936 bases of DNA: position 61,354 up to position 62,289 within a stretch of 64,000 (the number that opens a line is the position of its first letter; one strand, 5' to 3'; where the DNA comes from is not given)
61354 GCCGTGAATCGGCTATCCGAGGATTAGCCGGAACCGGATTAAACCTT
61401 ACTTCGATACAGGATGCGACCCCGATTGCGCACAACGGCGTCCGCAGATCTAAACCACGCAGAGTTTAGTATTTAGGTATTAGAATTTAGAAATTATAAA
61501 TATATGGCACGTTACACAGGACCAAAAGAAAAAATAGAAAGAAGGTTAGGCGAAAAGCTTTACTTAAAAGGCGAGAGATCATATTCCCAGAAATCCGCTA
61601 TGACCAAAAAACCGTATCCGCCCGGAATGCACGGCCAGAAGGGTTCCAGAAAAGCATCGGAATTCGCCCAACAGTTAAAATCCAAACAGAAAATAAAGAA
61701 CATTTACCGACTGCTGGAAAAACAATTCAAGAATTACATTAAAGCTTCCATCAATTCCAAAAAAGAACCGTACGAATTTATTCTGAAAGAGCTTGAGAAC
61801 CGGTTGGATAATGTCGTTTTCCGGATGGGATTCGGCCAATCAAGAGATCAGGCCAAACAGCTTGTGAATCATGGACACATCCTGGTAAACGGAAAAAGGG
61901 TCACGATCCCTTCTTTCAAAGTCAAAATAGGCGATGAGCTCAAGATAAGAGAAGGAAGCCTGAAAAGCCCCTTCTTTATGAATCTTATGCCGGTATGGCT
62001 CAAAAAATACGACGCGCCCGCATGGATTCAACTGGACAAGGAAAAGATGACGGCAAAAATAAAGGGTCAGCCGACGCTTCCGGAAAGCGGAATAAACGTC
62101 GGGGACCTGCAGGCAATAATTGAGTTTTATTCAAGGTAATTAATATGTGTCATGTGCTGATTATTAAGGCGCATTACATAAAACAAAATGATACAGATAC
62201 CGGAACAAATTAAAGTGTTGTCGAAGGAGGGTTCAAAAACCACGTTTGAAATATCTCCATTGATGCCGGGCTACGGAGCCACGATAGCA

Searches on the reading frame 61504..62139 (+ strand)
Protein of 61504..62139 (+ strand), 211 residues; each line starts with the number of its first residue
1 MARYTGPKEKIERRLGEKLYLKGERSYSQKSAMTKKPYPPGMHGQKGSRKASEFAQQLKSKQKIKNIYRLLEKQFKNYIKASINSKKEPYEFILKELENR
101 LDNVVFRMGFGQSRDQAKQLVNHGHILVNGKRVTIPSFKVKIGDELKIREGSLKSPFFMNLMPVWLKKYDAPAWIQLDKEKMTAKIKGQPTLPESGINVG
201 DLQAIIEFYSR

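Call 63: list_cluster_members(proteins=[window:61504-62139:+, window:62188-62928:+, window:53347-55131:+, window:58550-59515:+, window:58242-58445:+, P0121])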
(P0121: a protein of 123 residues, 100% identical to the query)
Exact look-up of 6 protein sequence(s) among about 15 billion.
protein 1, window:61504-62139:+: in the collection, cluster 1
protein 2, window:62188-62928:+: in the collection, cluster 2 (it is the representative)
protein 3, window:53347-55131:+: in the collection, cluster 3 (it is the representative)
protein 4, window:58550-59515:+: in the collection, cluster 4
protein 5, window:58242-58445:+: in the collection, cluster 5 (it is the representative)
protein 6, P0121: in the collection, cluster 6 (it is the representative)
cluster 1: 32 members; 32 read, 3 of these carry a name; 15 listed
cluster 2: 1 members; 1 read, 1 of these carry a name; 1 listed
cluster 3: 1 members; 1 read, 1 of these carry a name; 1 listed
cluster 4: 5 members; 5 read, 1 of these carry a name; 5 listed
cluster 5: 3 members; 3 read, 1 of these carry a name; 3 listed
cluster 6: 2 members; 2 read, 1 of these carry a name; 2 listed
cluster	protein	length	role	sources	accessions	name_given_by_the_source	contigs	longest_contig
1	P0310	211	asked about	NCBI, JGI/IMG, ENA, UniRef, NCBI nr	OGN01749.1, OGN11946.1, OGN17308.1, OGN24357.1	MAG: 30S ribosomal protein S4 [Candidatus Yanofskybacteria bacterium ... | Small ribosomal subunit protein uS4 n=1 Tax=Candidatus Yanofskybacteria bacterium ...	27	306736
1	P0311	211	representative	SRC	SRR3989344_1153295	-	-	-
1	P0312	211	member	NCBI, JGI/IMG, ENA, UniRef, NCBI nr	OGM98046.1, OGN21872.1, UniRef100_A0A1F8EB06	MAG: 30S ribosomal protein S4 [Candidatus Yanofskybacteria bacterium ... | Small ribosomal subunit protein uS4 n=1 Tax=Candidatus Yanofskybacteria bacterium ...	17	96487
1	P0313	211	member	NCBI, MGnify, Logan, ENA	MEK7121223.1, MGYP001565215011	MAG: 30S ribosomal protein S4 [Patescibacteria group bacterium] | FL=1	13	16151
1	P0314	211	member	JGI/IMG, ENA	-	-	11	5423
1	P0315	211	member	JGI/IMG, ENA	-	-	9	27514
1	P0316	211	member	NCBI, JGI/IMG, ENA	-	-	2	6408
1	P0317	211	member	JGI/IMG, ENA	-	-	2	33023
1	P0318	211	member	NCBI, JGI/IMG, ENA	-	-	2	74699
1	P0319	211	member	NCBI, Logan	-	-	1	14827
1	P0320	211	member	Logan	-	-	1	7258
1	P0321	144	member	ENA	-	-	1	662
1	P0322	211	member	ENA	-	-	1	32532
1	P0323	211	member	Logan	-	-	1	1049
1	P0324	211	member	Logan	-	-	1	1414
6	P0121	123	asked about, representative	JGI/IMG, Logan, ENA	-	-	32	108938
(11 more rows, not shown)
